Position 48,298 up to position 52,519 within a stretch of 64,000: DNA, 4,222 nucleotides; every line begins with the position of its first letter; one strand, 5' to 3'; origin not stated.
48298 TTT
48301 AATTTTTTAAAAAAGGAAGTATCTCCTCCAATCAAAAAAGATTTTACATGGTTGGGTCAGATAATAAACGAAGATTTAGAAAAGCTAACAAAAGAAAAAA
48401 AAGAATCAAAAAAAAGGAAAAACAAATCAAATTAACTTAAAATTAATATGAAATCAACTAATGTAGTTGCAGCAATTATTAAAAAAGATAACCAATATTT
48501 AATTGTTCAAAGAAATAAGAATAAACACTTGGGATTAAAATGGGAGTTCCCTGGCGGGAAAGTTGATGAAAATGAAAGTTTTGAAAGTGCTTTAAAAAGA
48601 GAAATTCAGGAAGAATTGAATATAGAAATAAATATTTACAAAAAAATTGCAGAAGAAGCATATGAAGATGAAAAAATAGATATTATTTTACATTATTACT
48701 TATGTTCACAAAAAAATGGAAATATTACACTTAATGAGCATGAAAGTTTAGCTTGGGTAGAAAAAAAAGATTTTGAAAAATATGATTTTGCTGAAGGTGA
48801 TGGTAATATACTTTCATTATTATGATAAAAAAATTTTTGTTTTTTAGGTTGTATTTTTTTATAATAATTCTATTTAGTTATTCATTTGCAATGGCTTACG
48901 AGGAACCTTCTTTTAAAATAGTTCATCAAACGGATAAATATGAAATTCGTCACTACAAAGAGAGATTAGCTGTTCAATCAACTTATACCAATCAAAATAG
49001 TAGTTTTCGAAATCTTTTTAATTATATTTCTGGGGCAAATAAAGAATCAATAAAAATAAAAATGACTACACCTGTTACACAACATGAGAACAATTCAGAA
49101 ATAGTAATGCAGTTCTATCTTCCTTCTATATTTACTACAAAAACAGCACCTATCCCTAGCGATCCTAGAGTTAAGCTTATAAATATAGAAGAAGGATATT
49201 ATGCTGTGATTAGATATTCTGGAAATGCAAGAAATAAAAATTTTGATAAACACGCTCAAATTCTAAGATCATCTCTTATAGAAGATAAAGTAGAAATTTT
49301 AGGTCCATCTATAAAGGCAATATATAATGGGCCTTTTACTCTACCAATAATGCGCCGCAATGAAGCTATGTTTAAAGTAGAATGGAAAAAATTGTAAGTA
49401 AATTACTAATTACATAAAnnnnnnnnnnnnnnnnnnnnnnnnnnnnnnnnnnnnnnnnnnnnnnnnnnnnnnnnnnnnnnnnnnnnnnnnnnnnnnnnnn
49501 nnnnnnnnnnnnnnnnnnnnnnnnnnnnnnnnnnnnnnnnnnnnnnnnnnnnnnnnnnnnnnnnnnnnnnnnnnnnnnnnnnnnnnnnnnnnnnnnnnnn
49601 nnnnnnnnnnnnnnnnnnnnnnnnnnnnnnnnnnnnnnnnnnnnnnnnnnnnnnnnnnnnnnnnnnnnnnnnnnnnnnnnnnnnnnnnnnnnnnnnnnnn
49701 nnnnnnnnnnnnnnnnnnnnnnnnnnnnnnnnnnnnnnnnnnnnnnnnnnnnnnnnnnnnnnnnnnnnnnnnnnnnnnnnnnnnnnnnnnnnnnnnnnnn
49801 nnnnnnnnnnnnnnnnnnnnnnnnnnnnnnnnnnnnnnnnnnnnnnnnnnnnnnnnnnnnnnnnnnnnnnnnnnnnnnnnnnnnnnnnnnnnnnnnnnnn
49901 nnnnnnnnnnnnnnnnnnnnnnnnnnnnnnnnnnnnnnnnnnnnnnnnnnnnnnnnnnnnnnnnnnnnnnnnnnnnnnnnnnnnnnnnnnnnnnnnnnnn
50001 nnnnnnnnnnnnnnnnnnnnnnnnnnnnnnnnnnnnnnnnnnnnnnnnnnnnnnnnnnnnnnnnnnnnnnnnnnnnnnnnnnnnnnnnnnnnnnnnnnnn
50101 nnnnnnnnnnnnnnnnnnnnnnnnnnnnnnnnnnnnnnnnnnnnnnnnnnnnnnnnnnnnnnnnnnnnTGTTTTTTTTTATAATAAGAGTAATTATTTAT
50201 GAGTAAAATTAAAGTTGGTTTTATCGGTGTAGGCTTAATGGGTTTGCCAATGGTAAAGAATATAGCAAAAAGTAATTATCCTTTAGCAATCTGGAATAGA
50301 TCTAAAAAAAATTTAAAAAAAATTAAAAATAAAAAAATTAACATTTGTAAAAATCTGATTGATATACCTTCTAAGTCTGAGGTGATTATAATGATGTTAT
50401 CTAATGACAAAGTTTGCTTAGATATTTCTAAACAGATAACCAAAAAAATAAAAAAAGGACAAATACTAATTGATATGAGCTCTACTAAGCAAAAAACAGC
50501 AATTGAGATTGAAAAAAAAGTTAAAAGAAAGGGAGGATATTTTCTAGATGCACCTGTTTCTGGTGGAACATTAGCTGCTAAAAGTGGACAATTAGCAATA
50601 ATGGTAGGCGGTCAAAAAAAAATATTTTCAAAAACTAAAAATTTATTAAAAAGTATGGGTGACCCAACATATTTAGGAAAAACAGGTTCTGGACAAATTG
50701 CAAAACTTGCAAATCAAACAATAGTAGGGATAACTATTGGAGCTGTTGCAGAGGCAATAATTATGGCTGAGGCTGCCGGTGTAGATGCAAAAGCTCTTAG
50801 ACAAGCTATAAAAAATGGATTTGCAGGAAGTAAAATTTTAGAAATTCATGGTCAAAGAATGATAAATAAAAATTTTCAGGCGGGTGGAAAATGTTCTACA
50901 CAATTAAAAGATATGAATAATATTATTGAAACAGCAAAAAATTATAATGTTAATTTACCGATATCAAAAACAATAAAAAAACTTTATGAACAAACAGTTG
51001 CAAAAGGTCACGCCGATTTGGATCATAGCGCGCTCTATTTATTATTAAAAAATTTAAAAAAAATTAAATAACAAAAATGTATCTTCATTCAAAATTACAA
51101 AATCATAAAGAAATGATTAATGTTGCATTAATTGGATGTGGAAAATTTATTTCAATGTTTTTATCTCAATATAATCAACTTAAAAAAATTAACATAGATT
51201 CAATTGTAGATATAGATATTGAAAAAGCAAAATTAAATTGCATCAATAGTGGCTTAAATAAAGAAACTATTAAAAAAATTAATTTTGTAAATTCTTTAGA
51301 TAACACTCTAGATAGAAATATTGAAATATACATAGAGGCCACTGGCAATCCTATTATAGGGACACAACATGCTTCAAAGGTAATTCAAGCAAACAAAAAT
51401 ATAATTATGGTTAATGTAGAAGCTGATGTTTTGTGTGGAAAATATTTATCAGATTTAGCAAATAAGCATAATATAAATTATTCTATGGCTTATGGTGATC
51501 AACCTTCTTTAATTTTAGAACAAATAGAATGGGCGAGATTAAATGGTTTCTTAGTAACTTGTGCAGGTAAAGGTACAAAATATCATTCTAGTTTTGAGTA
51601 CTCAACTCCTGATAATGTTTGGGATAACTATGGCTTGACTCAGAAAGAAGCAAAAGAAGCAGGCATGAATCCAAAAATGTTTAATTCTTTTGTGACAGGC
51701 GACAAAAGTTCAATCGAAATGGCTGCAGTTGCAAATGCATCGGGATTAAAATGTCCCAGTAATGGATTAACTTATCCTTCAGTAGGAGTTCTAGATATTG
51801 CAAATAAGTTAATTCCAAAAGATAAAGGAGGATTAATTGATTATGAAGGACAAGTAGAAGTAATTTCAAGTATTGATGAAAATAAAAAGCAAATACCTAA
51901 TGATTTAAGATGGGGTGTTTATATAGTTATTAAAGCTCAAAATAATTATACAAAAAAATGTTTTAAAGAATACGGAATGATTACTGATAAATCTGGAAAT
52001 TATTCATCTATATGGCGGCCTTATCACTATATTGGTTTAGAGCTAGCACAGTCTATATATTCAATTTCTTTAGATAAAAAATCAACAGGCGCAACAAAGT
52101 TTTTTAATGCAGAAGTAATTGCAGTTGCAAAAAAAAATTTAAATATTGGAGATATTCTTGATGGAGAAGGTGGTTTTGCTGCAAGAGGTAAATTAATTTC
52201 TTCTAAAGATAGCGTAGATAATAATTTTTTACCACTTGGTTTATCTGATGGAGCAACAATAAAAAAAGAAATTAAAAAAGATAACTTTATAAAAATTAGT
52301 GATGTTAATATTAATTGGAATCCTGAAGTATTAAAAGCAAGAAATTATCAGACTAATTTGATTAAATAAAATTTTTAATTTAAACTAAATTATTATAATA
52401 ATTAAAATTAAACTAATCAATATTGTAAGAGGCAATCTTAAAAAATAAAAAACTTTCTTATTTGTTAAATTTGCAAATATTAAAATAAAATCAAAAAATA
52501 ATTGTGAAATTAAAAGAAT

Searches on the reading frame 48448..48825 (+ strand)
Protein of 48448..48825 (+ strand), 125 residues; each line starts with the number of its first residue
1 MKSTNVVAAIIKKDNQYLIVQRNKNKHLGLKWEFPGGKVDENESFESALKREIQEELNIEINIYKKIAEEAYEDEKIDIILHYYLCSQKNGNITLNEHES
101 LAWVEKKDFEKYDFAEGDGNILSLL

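Call 65: search_protein_families(library=pfam, proteins=[window:48448-48825:+], max_evalue=0.0001)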
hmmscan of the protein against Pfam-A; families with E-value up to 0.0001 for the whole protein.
window:48448-48825:+ (125 aa): 3 families
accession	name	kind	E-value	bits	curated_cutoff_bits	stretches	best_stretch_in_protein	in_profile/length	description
PF00293.34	NUDIX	-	4.1e-20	72.6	21.1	1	4-123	4-132/134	NUDIX domain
PF14815.12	NUDIX_4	-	1.5e-16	60.6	35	1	6-122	1-111/113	NUDIX domain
PF22327.2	Nudt16-like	-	2.7e-07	31.1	27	1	34-97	37-104/161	U8 snoRNA-decapping enzyme-like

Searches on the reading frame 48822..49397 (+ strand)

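Call 65: search_protein_families(library=pfam, proteins=[window:48822-49397:+], max_evalue=0.0001)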
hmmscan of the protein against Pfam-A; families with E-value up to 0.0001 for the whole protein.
window:48822-49397:+ (191 aa): 1 family
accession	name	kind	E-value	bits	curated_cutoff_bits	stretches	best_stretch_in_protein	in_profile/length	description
PF04832.17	SOUL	-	8.8e-41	140.2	27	1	26-184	1-172/173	SOUL heme-binding protein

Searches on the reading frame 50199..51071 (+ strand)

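Call 65: search_protein_families(library=pfam, proteins=[window:50199-51071:+], max_evalue=0.0001)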
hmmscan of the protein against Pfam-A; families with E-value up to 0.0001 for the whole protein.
window:50199-51071:+ (290 aa): 5 families
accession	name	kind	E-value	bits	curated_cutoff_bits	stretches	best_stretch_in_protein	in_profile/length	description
PF03446.21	NAD_binding_2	-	1.5e-43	149.1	21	1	5-156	1-155/161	NAD binding domain of 6-phosphogluconate dehydrogenase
PF14833.11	NAD_binding_11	-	3.7e-30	105.1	30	1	163-282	1-121/122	NAD-binding of NADP-dependent 3-hydroxyisobutyrate dehydrogenase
PF21761.2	RedAm-like_C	-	1.6e-07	32.1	27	1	177-284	17-126/127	NADPH-dependent reductive aminase-like, C-terminal domain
PF03807.23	F420_oxidored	-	1.7e-05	25.8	21.6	1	5-94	1-92/94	NADP oxidoreductase coenzyme F420-dependent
PF00984.24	UDPG_MGDP_dh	-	9.6e-05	22.9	25.4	0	167-261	5-90/94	UDP-glucose/GDP-mannose dehydrogenase family, central domain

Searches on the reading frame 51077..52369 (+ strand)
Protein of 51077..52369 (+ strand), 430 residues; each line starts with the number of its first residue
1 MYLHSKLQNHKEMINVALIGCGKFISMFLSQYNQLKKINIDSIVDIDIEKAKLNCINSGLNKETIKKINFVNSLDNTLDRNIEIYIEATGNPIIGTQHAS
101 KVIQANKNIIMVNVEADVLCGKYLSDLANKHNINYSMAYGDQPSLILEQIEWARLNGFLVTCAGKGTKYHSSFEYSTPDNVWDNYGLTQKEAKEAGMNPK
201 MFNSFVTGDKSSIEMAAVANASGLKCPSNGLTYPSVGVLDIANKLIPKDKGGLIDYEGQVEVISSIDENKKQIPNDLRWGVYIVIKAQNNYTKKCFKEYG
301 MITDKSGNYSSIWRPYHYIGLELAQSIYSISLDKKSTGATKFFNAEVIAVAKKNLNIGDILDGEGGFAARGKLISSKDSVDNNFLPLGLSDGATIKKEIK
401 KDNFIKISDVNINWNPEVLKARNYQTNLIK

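Call 65: search_protein_families(library=pfam, proteins=[window:51077-52369:+], max_evalue=0.0001)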
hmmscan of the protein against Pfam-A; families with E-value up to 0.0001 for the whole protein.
window:51077-52369:+ (430 aa): 2 families
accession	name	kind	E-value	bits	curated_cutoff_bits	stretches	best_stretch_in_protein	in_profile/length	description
PF21135.2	DRL_cat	-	6.3e-49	166.6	27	1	140-323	1-164/164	Oxidoreductase DRL, catalytic domain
PF01408.29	GFO_IDH_MocA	-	1.8e-05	25.9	24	1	14-111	1-91/120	Oxidoreductase family, NAD-binding Rossmann fold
